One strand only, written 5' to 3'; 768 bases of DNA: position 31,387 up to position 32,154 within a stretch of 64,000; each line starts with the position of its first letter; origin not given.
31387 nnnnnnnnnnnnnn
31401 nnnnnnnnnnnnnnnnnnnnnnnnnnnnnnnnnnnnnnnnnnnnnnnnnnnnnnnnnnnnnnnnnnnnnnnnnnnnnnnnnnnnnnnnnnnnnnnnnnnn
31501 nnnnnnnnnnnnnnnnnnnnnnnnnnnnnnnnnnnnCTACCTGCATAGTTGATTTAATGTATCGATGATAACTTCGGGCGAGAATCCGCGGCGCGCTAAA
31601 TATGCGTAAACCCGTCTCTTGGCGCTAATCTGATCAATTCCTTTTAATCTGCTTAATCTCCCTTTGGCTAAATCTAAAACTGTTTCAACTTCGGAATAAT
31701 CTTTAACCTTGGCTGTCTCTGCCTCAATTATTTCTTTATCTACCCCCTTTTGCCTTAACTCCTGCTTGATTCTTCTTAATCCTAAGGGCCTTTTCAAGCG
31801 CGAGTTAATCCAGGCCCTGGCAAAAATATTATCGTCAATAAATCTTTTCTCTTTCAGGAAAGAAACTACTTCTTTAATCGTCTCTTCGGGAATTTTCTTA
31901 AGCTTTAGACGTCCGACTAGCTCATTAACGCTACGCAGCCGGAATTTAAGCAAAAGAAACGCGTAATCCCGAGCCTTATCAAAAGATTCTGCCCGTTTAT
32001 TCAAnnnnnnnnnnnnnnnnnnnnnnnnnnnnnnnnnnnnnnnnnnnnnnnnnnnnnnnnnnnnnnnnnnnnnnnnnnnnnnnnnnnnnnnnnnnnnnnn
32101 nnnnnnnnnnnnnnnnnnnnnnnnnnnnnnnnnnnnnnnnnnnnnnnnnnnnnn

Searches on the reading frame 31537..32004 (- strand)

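Call 25: search_protein_families(library=pfam, proteins=[window:31537-32004:-], max_evalue=0.001)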
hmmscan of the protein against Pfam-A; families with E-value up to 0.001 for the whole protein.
window:31537-32004:- (155 aa): 3 families
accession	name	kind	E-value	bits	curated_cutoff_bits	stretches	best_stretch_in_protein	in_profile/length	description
PF02631.22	RecX_HTH2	-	1.5e-18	67.2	26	1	57-95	1-40/42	RecX, second three-helix domain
PF21982.2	RecX_HTH1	-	1.8e-15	57.1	26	1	11-50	1-40/40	RecX, first three-helix domain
PF21981.2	RecX_HTH3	-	1.2e-08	35.4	26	1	105-146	3-44/48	RecX, third three-helix domain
